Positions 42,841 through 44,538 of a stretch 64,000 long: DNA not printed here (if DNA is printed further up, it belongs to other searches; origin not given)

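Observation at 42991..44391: T4 Rnl1-family ATP-dependent RNA ligase gene in a eukaryotic nuclear context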

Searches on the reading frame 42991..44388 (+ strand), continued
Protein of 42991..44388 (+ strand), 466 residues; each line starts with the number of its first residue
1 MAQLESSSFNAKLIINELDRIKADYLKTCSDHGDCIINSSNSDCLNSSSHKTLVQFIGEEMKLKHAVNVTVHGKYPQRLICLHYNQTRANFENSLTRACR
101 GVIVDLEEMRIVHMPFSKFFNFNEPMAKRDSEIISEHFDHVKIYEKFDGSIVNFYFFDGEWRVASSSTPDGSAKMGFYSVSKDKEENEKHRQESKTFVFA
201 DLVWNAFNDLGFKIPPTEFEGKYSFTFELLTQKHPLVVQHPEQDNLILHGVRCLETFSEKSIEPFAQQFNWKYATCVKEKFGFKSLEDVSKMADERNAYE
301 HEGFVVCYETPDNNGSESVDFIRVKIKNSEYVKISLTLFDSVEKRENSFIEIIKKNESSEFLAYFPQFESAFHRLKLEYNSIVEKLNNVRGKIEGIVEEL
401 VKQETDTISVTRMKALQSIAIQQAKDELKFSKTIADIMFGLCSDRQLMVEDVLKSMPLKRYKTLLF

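Call 53: find_related_loci(query=A4, collection=genome_contigs, flank=4000)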
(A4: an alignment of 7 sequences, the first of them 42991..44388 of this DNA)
Query A4 (466 aa) in genome_contigs; peptide patterns used: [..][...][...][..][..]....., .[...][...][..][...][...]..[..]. (x = any residue, [..] = any of these).
310 stretches matched a pattern; 127 encode a relative of the query (tblastn E <= 1e-3); the best 80 are kept; 80 distinct loci.
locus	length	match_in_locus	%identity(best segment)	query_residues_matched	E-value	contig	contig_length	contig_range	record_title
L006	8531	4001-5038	31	53-465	6e-54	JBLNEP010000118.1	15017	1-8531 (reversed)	MAG: Actinomycetota bacterium isolate MAG69 PRJNA853613_bin2_renamed_117, whole genome shotgun sequence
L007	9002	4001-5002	32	65-465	6e-53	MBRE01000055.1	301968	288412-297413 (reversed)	Oscillatoriales cyanobacterium USR001 contig_4, whole genome shotgun sequence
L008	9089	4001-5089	30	38-465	9e-52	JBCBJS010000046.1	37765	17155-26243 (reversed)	MAG: Cyanobacteria bacterium J06626_6 NODE_46_length_37765_cov_26.924698, whole genome shotgun sequence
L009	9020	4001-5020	31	59-465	2e-51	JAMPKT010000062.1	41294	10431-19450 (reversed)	Microcoleus vaginatus DQ-U2 scaffold_62, whole genome shotgun sequence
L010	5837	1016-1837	35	72-389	4e-51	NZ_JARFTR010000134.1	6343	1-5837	Kamptonema sp. UHCC 0994 NODE_222_length_6343_cov_17.006274, whole genome shotgun sequence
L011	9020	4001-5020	31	59-465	3e-51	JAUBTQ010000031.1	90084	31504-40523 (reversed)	Microcoleus sp. BROC3 NODE_83_length_90084_cov_20.965936, whole genome shotgun sequence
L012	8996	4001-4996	31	67-465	3e-51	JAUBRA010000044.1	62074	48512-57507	Microcoleus sp. Pol10D4 NODE_117_length_62074_cov_19.762779, whole genome shotgun sequence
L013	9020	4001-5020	31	59-465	4e-51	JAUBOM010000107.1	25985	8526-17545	Microcoleus sp. herbarium2 NODE_107_length_25985_cov_54.536213, whole genome shotgun sequence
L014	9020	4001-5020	31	59-465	4e-51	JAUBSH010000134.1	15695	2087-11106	Microcoleus sp. K1-B1 NODE_171_length_15695_cov_23.760020, whole genome shotgun sequence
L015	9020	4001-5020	30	59-465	1e-50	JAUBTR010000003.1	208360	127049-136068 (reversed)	Microcoleus sp. BR0-C5 NODE_19_length_208360_cov_45.113696, whole genome shotgun sequence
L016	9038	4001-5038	30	53-465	8e-51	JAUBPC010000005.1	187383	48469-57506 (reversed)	Microcoleus sp. SVA1_B3 NODE_26_length_187383_cov_52.610669, whole genome shotgun sequence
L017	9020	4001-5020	30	59-465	1e-50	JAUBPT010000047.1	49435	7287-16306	Microcoleus sp. S13_C3 NODE_63_length_49435_cov_51.881174, whole genome shotgun sequence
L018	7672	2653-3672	31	59-465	1e-50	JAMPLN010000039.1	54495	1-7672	Microcoleus vaginatus FACHB-2002 strain DQ-U3 scaffold_39, whole genome shotgun sequence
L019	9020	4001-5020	31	59-465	2e-50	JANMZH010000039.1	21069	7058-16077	MAG: Microcoleus sp. OTE_8_concoct_300 OTE_8_k141_4891528, whole genome shotgun sequence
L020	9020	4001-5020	31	59-465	2e-50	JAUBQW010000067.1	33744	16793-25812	Microcoleus sp. Pol11C3 NODE_269_length_33744_cov_24.661092, whole genome shotgun sequence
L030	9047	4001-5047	28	25-397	1e-49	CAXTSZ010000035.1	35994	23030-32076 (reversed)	MAG TPA_asm: uncultured bacterium isolate public_SRR11456922_metawrap_bin.2 genome assembly, contig: public_SRR11456922_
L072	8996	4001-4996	31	67-465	8e-48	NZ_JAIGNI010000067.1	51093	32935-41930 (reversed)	Lyngbya sp. CCAP 1446/10 scaffold67_cov0, whole genome shotgun sequence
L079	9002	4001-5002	28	65-465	5e-47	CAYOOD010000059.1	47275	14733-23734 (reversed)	MAG TPA_asm: uncultured bacterium isolate binchicken_co135_64 genome assembly, contig: NODE_1604_length_47275_cov_25.749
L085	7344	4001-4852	30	59-386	1e-46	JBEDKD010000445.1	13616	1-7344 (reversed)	MAG: Cyanobacteriota bacterium isolate NASQAN2015_052_B_bin.20 scaffold_500911, whole genome shotgun sequence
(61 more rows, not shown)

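Call 56: search_protein_families(library=pfam, proteins=[L006:5224-6069:+, L008:5101-5949:+, L030:5244-6089:+, L079:5120-5995:+, L030:3545-4099:+, L030:2583-3545:+, L006:3154-3747:-, L072:3195-3752:-, L085:3224-3844:-, L079:3050-3706:-], max_evalue=0.001)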
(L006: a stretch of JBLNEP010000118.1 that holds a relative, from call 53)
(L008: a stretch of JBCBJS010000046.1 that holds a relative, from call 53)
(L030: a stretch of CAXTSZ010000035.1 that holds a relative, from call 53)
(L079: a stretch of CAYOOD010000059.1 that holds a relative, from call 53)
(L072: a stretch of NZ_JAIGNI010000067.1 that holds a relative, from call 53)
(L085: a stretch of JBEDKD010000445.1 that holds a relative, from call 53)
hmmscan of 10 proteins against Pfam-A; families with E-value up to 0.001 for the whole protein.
L006:5224-6069:+ (282 aa): 7 families
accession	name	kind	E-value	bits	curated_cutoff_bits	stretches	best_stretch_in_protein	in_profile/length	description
PF25109.1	HAD_PNKP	-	2.5e-51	174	27.6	1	149-282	1-143/143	Polynucleotide kinase PNKP phosphatase domain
PF13671.12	AAA_33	-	3e-11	44.2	27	1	4-131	1-137/143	AAA domain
PF08433.16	KTI12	-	5.5e-09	36.4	22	1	5-135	4-138/271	Chromatin associated protein KTI12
PF13238.12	AAA_18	-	1.1e-05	26.3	29.4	1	6-123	2-116/128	AAA domain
PF03767.20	Acid_phosphat_B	-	1.9e-05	24.7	27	1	184-257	126-202/230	HAD superfamily, subfamily IIIB (Acid phosphatase)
PF07931.18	CPT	-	0.00051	20.3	22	0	3-120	2-130/172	Chloramphenicol phosphotransferase-like protein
PF24694.1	LNS2_PITM1-3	-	0.00095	19.6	27.7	0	152-229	1-73/124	PITM 1-3, LNS2 domain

L008:5101-5949:+ (283 aa): 8 families
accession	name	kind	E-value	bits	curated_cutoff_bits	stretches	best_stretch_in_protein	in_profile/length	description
PF25109.1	HAD_PNKP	-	3.5e-48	163.8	27.6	1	151-283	2-143/143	Polynucleotide kinase PNKP phosphatase domain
PF13671.12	AAA_33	-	2.6e-18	67.1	27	1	4-135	1-140/143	AAA domain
PF08433.16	KTI12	-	8.1e-10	39.1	22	1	5-142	4-144/271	Chromatin associated protein KTI12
PF06414.18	Zeta_toxin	-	3.7e-06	27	22.3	1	4-93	18-118/199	Zeta toxin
PF13238.12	AAA_18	-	4e-06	27.8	29.4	1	5-120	1-112/128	AAA domain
PF24694.1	LNS2_PITM1-3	-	5.2e-05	23.7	27.7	1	153-274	1-116/124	PITM 1-3, LNS2 domain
PF07931.18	CPT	-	0.00011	22.5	22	1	3-123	2-132/172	Chloramphenicol phosphotransferase-like protein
PF03767.20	Acid_phosphat_B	-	0.00026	21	27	0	179-260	120-204/230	HAD superfamily, subfamily IIIB (Acid phosphatase)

L030:5244-6089:+ (282 aa): 5 families
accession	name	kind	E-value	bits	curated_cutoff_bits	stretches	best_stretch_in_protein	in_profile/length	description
PF25109.1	HAD_PNKP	-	3.3e-49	167.1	27.6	1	150-282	2-143/143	Polynucleotide kinase PNKP phosphatase domain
PF13671.12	AAA_33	-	1.5e-12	48.5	27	1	4-133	1-139/143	AAA domain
PF08433.16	KTI12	-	9.4e-08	32.3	22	1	5-134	4-137/271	Chromatin associated protein KTI12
PF07931.18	CPT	-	2.6e-05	24.5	22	1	3-119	2-129/172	Chloramphenicol phosphotransferase-like protein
PF13238.12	AAA_18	-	6e-05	23.9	29.4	1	6-120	2-113/128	AAA domain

L079:5120-5995:+ (292 aa): 7 families
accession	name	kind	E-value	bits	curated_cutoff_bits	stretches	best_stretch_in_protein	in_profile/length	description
PF25109.1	HAD_PNKP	-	1.5e-50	171.5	27.6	1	159-292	1-143/143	Polynucleotide kinase PNKP phosphatase domain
PF13671.12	AAA_33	-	2.2e-09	38.2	27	1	14-129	1-119/143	AAA domain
PF08433.16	KTI12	-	3.2e-08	33.8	22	1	15-144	4-137/271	Chromatin associated protein KTI12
PF03767.20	Acid_phosphat_B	-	3.4e-05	23.9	27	1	191-266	123-201/230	HAD superfamily, subfamily IIIB (Acid phosphatase)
PF13238.12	AAA_18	-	0.00014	22.8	29.4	1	16-131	2-114/128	AAA domain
PF24694.1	LNS2_PITM1-3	-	0.00017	22.1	27.7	1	162-268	1-102/124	PITM 1-3, LNS2 domain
PF07931.18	CPT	-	0.0008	19.7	22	0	13-130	2-130/172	Chloramphenicol phosphotransferase-like protein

L030:3545-4099:+ (185 aa): 1 family
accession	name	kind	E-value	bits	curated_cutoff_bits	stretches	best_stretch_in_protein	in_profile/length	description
PF20461.3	DUF6714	-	4.2e-13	50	27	1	12-179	2-160/161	Family of unknown function (DUF6714)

L030:2583-3545:+ (321 aa): 2 families
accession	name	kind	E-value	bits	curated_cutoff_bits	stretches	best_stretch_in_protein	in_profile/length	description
PF00535.33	Glycos_transf_2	-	1.3e-31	110.2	23.3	1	7-167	1-164/168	Glycosyl transferase family 2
PF10111.15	Glyco_tranf_2_2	-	0.00061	19.8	27.3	1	7-112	1-106/276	Glycosyltransferase like family 2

L006:3154-3747:- (198 aa): 0 families

L072:3195-3752:- (186 aa): 0 families

L085:3224-3844:- (207 aa): 0 families

L079:3050-3706:- (219 aa): 0 families

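Call 58: find_encoding_contigs(protein=P0003, flank=8000, max_places=2)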
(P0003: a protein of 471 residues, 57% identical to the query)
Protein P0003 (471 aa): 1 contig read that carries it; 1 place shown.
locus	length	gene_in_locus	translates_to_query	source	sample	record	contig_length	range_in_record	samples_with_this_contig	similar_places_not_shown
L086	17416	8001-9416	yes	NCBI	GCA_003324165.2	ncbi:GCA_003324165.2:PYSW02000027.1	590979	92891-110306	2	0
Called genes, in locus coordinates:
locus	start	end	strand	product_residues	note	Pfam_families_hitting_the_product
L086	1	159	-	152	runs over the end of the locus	-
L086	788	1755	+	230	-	PF02042:RWP-RK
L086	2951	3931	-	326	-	PF00651:BTB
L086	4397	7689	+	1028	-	PF13499:EF-hand_7 (weak), PF00036:EF-hand_1 (faint), PF13202:EF-hand_5 (faint), PF13405:EF-hand_6 (faint), PF19343:HAM1_N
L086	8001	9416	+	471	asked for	PF09511:RNA_lig_T4_1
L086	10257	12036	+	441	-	PF00171:Aldedh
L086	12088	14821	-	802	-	PF00022:Actin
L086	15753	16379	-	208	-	-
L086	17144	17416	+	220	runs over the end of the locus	-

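Call 59: find_encoding_contigs(protein=P0005, flank=8000, max_places=2)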
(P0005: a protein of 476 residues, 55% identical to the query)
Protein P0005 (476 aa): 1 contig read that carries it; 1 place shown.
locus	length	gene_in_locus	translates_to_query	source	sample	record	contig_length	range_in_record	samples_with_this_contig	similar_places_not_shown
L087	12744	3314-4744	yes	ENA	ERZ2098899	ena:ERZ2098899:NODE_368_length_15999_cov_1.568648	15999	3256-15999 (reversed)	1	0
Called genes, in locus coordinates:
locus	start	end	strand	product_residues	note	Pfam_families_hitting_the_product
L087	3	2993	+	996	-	?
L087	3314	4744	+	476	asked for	PF09511:RNA_lig_T4_1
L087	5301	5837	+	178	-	PF00171:Aldedh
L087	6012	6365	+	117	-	PF00171:Aldedh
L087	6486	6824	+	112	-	PF00171:Aldedh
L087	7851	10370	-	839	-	PF00022:Actin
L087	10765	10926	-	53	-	-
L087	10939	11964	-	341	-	PF02544:Steroid_dh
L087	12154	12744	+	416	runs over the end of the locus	-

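Call 72: get_annotated_region(hit=H1, flank=600)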
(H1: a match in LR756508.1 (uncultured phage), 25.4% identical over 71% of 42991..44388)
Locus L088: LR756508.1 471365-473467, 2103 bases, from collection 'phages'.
description: uncultured phage genome assembly, chromosome: 1.
organism: uncultured phage (NCBI taxid 278008)
taxonomy: Viruses; environmental samples
host: -; source: metagenomic; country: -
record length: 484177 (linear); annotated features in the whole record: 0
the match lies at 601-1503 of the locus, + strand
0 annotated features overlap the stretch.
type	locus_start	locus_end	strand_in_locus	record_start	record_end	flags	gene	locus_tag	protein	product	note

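Call 73: get_annotated_region(hit=H2, flank=600)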
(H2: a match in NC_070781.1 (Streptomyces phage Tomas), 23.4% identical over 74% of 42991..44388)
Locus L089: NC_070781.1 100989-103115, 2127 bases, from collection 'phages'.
description: Streptomyces phage Tomas, complete genome.
organism: Streptomyces phage Tomas (NCBI taxid 2914443)
taxonomy: Viruses; Duplodnaviria; Heunggongvirae; Uroviricota; Caudoviricetes; Stanwilliamsviridae; Boydwoodruffvirinae; Tomasvirus; Tomasvirus tomas
host: Streptomyces sanglieri UNT16F27A; source: soil; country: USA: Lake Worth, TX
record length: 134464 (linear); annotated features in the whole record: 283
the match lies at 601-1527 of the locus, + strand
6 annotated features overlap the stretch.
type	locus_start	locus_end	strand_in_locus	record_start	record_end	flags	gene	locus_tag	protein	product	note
CDS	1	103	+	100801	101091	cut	197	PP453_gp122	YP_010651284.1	hypothetical protein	-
CDS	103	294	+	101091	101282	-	198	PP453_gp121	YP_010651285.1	hypothetical protein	-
CDS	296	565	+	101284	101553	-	199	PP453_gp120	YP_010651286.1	hypothetical protein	-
CDS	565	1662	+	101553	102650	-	200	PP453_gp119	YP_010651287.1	RNA ligase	-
CDS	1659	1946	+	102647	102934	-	201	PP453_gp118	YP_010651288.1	hypothetical protein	-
CDS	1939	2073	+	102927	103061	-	202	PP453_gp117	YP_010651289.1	hypothetical protein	-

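Call 74: get_annotated_region(hit=H5, flank=600)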
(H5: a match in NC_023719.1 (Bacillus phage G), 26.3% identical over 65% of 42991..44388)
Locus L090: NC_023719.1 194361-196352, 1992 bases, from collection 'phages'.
description: Bacillus phage G, complete genome.
organism: Bacillus phage G (NCBI taxid 2884420)
taxonomy: Viruses; Duplodnaviria; Heunggongvirae; Uroviricota; Caudoviricetes; Donellivirus; Donellivirus gee
host: Bacillus megaterium str. ATCC 43725; source: soil; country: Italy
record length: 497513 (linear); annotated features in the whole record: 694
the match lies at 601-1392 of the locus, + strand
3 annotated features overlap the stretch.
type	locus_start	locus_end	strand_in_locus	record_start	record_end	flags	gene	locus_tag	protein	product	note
CDS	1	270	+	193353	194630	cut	264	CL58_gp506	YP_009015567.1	gp264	putative kinase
CDS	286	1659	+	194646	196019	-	265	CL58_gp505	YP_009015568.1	RNA ligase and tail fiber protein attachment catalyst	-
CDS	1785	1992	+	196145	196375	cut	266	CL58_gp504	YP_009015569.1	gp266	-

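Call 75: get_annotated_region(hit=H7, flank=600)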
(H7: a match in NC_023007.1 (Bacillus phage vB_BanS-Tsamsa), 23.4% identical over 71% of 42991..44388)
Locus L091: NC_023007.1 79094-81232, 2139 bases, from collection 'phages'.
description: Bacillus phage vB_BanS-Tsamsa, complete genome.
organism: Bacillus phage vB_BanS-Tsamsa (NCBI taxid 1308863)
taxonomy: Viruses; Duplodnaviria; Heunggongvirae; Uroviricota; Caudoviricetes; Joanripponvirinae; Tsamsavirus; Tsamsavirus tsamsa
host: Bacillus anthracis; source: -; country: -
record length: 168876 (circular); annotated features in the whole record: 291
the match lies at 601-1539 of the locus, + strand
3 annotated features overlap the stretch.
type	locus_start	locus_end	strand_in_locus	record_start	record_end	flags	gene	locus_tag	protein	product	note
CDS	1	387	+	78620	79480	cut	-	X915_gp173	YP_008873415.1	protease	gp173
CDS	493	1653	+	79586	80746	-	-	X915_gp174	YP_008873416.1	RNA ligase and tail fiber protein attachment catalyst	gp174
CDS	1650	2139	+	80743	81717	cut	-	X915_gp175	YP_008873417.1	hypothetical protein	gp175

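Call 76: get_annotated_region(hit=H8, flank=600)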
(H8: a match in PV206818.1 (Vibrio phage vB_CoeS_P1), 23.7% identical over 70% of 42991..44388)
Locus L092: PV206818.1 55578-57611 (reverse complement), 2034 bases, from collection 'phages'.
description: Vibrio phage vB_CoeS_P1, complete genome.
organism: Vibrio phage vB_CoeS_P1 (NCBI taxid 3413930)
taxonomy: Viruses; Duplodnaviria; Heunggongvirae; Uroviricota; Caudoviricetes
host: Vibrio hepatarius; source: estuarine water; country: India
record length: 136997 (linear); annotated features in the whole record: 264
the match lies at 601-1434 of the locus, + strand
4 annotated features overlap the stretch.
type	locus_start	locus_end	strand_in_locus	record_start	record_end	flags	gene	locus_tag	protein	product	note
CDS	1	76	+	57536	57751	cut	-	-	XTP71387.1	hypothetical protein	-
CDS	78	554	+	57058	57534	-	-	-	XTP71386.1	metal-dependent phosphohydrolase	-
CDS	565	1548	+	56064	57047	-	-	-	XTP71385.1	RNA ligase and tail fiber protein attachment catalyst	-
CDS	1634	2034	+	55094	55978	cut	-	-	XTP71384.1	polynucleotide kinase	-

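Call 77: get_annotated_region(hit=H13, flank=600)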
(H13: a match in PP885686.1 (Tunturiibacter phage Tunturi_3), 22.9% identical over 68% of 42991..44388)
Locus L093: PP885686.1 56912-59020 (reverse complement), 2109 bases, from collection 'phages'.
description: Tunturiibacter phage Tunturi_3, complete genome.
organism: Tunturiibacter phage Tunturi_3 (NCBI taxid 3378200)
taxonomy: Viruses; Duplodnaviria; Heunggongvirae; Uroviricota; Caudoviricetes
host: Tunturiibacter psychrotolerans X5P2; source: soil; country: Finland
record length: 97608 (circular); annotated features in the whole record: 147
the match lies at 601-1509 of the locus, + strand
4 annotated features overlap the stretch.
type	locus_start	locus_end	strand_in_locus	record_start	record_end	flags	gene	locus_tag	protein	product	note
CDS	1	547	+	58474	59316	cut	-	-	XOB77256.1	Cas4-domain exonuclease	ORF75; gp75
CDS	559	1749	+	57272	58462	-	-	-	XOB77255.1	RNA ligase and tail fiber protein attachment catalyst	ORF74; gp74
CDS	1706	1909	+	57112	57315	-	-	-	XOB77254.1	hypothetical protein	ORF73; gp73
CDS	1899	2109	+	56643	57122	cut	-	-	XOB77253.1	phosphoheptose isomerase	ORF72; gp72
